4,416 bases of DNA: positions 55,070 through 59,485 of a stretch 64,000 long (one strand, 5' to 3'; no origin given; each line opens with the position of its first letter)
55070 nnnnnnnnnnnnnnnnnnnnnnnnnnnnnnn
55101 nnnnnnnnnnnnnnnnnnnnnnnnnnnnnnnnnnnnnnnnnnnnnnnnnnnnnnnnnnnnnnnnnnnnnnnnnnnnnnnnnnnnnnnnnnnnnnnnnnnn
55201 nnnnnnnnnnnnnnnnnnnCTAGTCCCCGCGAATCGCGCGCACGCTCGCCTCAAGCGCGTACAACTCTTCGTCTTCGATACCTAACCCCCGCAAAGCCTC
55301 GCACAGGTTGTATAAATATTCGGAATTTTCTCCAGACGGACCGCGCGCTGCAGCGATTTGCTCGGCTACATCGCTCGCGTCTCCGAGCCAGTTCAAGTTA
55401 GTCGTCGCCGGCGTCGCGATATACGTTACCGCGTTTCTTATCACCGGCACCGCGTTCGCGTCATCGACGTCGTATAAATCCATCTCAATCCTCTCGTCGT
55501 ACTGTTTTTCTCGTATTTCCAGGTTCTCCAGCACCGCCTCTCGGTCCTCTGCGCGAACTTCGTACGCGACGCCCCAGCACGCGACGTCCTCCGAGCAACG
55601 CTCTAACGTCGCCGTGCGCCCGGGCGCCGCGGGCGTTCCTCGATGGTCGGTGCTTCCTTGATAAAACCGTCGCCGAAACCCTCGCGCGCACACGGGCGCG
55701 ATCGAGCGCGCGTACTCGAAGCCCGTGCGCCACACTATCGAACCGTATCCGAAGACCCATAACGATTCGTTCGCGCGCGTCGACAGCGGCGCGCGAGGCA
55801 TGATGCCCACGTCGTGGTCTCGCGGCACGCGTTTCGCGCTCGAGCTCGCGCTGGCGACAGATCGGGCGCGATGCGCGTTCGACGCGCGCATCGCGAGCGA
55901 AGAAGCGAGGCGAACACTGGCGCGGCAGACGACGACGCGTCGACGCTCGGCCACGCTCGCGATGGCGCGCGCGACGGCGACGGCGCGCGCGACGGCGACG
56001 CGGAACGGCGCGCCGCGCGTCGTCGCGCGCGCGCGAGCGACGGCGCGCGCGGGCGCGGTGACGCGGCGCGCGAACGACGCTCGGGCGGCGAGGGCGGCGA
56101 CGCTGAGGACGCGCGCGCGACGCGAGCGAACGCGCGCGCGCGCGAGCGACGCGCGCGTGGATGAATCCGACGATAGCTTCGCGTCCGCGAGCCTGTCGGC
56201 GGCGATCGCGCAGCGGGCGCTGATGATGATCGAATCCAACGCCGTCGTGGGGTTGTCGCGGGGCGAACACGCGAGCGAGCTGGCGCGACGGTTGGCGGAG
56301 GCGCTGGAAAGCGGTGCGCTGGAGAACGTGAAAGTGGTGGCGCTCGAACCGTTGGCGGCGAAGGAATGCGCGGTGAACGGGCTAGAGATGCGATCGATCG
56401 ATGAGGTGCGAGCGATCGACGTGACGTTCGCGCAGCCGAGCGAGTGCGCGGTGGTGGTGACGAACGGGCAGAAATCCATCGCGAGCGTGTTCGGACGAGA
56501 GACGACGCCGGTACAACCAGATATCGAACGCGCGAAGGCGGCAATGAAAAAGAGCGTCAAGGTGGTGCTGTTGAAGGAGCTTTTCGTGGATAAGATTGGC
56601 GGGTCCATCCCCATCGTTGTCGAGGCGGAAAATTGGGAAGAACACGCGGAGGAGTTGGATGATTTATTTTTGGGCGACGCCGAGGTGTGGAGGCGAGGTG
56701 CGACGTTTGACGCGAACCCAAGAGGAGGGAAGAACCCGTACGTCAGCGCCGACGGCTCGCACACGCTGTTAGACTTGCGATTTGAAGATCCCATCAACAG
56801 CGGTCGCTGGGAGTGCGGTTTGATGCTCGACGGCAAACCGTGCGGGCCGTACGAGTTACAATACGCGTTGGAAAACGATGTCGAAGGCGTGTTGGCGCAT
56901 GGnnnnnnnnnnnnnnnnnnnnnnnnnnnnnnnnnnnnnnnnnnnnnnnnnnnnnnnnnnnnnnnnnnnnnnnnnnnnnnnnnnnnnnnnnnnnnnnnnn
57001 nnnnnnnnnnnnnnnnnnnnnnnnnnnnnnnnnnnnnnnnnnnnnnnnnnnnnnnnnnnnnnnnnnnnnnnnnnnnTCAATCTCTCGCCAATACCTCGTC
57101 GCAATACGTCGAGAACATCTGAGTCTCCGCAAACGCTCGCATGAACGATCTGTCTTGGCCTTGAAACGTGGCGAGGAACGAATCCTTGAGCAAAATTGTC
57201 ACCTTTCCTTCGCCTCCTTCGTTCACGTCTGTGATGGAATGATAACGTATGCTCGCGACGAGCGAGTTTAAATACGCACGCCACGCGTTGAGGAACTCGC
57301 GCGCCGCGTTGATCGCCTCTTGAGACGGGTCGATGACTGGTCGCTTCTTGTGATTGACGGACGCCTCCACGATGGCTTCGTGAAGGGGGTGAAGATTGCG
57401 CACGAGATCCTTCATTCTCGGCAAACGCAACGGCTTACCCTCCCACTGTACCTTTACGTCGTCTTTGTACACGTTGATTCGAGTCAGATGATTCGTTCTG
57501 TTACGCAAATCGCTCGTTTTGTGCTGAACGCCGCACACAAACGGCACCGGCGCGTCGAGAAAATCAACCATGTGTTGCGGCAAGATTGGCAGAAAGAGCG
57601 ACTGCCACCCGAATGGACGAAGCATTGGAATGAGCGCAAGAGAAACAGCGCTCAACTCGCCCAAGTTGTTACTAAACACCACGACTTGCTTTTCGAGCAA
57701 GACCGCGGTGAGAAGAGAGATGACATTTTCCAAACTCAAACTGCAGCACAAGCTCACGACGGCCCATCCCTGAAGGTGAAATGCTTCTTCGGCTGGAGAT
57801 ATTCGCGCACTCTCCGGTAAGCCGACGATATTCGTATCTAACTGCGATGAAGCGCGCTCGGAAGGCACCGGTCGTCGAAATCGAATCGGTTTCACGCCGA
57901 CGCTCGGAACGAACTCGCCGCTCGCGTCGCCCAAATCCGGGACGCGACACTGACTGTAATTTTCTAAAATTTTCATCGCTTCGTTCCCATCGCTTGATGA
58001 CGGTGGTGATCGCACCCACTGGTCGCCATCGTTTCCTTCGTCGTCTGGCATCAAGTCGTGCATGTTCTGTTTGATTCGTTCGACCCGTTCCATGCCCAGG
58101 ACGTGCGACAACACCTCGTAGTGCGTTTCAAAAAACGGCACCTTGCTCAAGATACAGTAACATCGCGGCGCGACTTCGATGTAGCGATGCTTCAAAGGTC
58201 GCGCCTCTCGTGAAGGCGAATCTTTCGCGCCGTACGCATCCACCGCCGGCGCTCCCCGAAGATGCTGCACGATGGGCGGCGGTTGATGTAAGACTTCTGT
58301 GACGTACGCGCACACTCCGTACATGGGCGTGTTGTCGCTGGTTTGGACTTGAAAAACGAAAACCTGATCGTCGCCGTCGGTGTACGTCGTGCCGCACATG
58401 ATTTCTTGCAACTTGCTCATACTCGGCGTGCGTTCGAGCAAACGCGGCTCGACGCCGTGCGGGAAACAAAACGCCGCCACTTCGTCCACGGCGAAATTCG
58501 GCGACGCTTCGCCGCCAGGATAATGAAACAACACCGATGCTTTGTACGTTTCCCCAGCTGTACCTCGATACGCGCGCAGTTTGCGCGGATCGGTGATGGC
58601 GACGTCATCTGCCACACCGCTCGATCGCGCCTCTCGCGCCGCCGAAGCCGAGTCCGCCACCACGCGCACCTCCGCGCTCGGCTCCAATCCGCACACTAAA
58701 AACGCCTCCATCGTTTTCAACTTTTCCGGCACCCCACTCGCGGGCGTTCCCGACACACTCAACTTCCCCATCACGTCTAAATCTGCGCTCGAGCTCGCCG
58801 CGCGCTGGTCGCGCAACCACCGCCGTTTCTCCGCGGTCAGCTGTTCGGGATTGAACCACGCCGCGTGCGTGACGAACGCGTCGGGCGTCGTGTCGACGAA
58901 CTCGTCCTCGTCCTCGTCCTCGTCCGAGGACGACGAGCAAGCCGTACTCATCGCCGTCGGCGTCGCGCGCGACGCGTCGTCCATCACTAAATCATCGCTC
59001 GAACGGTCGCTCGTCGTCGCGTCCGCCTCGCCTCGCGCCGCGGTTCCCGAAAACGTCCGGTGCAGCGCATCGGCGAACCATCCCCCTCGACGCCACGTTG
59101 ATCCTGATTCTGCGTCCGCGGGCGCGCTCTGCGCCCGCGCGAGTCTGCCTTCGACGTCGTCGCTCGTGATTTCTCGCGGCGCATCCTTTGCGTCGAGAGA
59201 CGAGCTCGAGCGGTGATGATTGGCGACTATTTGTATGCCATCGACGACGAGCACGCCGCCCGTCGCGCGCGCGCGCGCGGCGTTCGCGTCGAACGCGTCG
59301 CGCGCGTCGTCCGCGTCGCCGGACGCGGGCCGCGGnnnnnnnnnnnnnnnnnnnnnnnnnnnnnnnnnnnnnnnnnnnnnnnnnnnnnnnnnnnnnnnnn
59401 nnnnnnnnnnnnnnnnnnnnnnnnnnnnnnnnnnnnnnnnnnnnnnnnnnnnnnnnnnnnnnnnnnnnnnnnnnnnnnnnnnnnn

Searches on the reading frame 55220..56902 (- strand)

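Call 49: search_protein_families(library=pfam, proteins=[window:55220-56902:-], max_evalue=0.00001)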
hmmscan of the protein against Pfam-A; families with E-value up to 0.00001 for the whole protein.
window:55220-56902:- (560 aa): 1 family
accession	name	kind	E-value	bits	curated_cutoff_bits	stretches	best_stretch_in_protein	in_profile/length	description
PF04752.17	ChaC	-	8.1e-46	156.7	21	1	381-556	1-175/176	ChaC-like protein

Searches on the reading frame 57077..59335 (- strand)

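Call 49: search_protein_families(library=pfam, proteins=[window:57077-59335:-], max_evalue=0.00001)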
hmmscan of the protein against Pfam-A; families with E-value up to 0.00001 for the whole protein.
window:57077-59335:- (752 aa): 2 families
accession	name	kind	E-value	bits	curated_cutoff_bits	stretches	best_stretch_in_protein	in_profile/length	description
PF02141.26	DENN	-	2.2e-29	103.2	23.4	1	518-621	76-182/186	DENN (AEX-3) domain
PF03456.24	uDENN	-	2.8e-07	31.3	22.3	1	267-343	2-55/57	uDENN domain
